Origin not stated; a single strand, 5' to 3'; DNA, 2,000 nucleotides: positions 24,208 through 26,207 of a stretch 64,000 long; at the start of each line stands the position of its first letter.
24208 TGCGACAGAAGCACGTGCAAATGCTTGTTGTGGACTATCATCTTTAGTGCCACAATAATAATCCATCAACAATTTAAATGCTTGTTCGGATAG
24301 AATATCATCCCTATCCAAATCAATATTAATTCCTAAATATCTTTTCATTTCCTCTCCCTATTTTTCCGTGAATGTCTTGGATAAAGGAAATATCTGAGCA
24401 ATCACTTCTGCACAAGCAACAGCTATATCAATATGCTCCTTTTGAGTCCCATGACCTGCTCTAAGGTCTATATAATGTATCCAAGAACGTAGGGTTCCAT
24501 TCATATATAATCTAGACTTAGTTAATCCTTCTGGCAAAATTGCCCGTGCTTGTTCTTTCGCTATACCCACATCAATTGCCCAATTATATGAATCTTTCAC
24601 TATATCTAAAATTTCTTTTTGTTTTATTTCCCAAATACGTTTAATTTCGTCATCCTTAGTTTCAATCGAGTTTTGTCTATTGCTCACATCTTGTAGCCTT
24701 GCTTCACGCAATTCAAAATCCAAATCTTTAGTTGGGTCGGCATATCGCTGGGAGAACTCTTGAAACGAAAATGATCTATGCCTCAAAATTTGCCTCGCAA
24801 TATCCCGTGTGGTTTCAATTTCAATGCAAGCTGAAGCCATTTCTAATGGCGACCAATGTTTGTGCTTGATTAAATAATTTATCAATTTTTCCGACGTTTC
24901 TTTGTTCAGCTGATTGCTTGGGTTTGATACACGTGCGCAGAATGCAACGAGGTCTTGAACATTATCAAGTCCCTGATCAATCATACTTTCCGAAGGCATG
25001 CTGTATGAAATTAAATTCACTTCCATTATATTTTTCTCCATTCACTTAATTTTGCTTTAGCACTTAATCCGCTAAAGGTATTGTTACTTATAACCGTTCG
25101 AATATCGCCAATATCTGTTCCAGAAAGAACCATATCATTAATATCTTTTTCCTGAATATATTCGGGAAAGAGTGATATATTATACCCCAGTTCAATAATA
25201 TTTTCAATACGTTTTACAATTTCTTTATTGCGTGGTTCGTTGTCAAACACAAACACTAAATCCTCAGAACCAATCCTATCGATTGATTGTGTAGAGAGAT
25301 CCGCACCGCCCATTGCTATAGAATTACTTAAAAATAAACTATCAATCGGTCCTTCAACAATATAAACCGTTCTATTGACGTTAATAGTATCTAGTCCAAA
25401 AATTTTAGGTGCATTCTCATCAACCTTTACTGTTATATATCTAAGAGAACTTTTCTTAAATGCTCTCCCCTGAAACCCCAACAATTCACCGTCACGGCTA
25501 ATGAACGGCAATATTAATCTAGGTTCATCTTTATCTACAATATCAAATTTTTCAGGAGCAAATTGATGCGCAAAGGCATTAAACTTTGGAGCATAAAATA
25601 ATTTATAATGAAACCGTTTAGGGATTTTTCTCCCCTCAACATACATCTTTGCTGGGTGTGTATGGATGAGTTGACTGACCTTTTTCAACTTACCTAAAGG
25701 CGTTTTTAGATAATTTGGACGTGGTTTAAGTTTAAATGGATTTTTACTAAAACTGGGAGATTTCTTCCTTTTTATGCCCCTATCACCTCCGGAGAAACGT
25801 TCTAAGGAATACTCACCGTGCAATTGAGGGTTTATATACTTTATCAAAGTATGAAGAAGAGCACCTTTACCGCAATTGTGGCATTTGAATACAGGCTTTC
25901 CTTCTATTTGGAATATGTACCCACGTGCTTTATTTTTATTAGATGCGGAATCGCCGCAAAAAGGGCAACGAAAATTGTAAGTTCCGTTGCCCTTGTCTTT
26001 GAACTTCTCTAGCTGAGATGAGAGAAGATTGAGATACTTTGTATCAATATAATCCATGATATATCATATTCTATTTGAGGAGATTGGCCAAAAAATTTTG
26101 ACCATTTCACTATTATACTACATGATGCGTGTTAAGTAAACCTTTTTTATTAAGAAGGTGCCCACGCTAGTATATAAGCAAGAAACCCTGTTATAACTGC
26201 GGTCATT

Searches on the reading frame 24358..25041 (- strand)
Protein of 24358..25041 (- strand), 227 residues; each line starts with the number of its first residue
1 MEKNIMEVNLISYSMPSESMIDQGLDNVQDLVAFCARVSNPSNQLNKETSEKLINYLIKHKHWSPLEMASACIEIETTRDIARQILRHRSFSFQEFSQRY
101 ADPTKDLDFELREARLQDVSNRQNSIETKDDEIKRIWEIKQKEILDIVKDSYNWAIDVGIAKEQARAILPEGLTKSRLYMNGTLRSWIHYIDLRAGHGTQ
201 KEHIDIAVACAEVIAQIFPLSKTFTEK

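Call 58: search_protein_families(library=pfam, proteins=[window:24358-25041:-], max_evalue=0.001)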
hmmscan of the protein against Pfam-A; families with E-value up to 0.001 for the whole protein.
window:24358-25041:- (227 aa): 2 families
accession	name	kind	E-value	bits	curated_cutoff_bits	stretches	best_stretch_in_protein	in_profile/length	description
PF02511.20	Thy1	-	4.2e-42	144.5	24.8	1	27-219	8-190/191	Thymidylate synthase complementing protein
PF16376.10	fragilysinNterm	-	0.0002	21.6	25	1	107-192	7-92/144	N-terminal domain of fragilysin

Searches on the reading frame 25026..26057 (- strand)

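Call 14: search_protein_families(library=phrogs, proteins=[window:25026-26057:-], max_evalue=0.00001)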
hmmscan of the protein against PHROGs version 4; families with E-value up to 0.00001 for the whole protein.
window:25026-26057:- (343 aa): 4 families
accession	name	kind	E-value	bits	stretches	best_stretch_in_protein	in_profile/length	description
phrog_451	-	unknown function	1.1e-86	292.7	1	1-343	130-461/461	-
phrog_47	-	DNA, RNA and nucleotide metabolism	4.3e-84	284.7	1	5-343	27-352/947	DNA primase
phrog_21887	-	DNA, RNA and nucleotide metabolism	2.4e-41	141.9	1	212-343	2-131/131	DNA primase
phrog_239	-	DNA, RNA and nucleotide metabolism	3.5e-10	40.5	1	17-325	31-311/801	DNA primase/helicase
